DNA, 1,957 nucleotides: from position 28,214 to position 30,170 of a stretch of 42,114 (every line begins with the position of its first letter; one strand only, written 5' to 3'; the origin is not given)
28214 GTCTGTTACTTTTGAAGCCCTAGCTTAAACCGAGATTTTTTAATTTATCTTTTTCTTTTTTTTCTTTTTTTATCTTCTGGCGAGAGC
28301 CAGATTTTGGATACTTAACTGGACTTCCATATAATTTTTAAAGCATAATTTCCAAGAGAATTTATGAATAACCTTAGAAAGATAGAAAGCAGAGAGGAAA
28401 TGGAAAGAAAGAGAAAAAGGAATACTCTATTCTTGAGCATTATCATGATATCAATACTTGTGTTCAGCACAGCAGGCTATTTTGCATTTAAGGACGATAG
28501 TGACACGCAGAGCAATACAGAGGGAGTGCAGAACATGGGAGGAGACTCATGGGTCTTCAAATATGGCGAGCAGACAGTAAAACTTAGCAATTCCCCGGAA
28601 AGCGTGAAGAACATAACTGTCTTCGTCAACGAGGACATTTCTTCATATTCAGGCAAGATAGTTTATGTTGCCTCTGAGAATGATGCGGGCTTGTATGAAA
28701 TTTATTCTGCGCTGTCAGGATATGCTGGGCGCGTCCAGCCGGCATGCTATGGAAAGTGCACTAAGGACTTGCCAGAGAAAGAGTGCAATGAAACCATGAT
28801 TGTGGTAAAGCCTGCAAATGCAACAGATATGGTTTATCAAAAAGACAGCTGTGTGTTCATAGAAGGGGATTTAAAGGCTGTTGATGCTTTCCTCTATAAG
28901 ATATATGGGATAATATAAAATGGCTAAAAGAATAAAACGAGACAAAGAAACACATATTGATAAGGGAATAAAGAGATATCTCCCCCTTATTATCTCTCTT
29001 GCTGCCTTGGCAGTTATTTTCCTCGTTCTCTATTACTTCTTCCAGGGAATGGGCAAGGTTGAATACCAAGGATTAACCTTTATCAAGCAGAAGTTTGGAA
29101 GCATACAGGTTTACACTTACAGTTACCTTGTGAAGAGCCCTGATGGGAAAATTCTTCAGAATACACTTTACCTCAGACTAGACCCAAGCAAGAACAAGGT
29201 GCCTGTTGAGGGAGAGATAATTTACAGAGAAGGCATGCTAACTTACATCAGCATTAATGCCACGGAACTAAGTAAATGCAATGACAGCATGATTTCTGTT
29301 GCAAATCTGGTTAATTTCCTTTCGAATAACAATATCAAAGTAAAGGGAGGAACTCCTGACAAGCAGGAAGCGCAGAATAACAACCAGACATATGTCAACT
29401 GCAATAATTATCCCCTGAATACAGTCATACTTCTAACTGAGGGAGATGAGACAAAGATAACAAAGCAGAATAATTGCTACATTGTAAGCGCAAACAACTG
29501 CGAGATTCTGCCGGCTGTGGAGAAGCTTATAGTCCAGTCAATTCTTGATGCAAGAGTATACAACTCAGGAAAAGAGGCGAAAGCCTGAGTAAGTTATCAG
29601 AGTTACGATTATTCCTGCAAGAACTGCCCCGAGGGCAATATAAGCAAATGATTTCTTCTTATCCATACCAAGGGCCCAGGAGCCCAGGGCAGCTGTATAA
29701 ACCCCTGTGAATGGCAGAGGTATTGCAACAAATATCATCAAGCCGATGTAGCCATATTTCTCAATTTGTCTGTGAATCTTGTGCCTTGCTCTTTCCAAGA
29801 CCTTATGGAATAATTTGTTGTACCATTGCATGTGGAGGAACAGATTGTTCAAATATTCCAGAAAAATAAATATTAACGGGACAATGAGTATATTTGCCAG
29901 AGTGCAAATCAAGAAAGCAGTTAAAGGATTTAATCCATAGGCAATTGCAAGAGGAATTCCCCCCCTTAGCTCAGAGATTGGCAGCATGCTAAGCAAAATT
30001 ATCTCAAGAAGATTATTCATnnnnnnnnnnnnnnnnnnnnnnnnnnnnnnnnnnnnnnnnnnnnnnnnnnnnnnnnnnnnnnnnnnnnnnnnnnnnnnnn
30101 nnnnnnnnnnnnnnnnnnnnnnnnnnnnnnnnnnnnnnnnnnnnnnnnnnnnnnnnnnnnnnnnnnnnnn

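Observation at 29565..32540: Minimal archaeosortase-like enzyme in one operon with a large glycoprotein that carries a non-canonical C-terminal sorting signal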

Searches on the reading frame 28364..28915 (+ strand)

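Call 3: search_protein_families(library=ncbifam, proteins=[window:28364-28915:+], max_evalue=1)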
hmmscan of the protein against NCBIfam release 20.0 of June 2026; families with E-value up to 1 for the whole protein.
window:28364-28915:+ (184 aa): 1 family
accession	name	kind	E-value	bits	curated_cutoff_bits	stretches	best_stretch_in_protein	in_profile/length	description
NF009420.1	PRK12785.1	equivalog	0.17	11.7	197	1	8-58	8-58/161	flagellar basal body-associated protein FliL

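Call 4: search_protein_families(library=pfam, proteins=[window:28364-28915:+], max_evalue=1)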
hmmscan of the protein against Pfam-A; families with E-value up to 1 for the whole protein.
window:28364-28915:+ (184 aa): 1 family
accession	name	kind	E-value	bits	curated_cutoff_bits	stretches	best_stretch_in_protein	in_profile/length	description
PF03907.18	Spo7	-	0.061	13.2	27.5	1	12-70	23-73/211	Spo7-like protein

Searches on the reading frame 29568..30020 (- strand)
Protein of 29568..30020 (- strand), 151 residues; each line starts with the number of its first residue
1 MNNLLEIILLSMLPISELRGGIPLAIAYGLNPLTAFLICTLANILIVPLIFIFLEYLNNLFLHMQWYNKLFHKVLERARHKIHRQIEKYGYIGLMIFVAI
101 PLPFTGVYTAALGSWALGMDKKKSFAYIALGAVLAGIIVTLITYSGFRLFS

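Call 3: search_protein_families(library=ncbifam, proteins=[window:29568-30020:-], max_evalue=1)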
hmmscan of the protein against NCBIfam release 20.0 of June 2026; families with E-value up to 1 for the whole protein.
window:29568-30020:- (151 aa): 1 family
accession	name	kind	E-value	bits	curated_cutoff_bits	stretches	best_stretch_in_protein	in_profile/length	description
NF040842.1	elici_assc_perm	equivalog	0.0088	14.9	250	1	34-100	179-245/513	elicitor-associated permease-like protein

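Call 4: search_protein_families(library=pfam, proteins=[window:29568-30020:-], max_evalue=1)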
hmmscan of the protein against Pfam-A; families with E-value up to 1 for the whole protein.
window:29568-30020:- (151 aa): 5 families
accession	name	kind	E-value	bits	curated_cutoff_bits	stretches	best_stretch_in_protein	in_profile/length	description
PF06695.16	Sm_multidrug_ex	-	1.5e-39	135.8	30.7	1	17-138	1-121/121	Putative small multi-drug export protein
PF09335.16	VTT_dom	-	0.00017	22.5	33.9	1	29-144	13-122/123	VTT domain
PF07332.16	Phage_holin_3_6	-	0.083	13.4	28.4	1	69-142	13-87/116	Putative Actinobacterial Holin-X, holin superfamily III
PF03631.20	Virul_fac_BrkB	-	0.26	11.3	33.7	1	72-144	146-209/259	Virulence factor BrkB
PF09835.14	DUF2062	-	0.28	11.6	27.4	1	11-149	32-136/147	Uncharacterized protein conserved in bacteria (DUF2062)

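Call 65: search_solved_structures(query=window:29568-30020:-, max_evalue=1)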
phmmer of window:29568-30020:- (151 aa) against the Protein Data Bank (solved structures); distinct sequences matched with E-value up to 1: 0.

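Call 67: search_protein_families(library=pfam, alignment_id=A5, max_evalue=0.01)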
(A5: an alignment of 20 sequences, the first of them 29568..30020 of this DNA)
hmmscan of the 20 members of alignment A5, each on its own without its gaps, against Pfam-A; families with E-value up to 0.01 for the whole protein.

A. member 1, window:29568-30020:- (151 aa): 2 families
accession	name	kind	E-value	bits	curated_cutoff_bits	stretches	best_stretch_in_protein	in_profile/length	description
PF06695.16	Sm_multidrug_ex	-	1.5e-39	135.8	30.7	1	17-138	1-121/121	Putative small multi-drug export protein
PF09335.16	VTT_dom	-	0.00017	22.5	33.9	1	29-144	13-122/123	VTT domain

B. families by the number of members that match (of 20 scanned): 5 families
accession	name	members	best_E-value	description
PF06695.16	Sm_multidrug_ex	20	1.5e-39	Putative small multi-drug export protein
PF09335.16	VTT_dom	3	0.00017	VTT domain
PF05151.17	PsbM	1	0.0046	Photosystem II reaction centre M protein (PsbM)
PF09945.14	DUF2177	1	0.0057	Predicted membrane protein (DUF2177)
PF12794.12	MscS_TM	1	0.0095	Mechanosensitive ion channel inner membrane domain 1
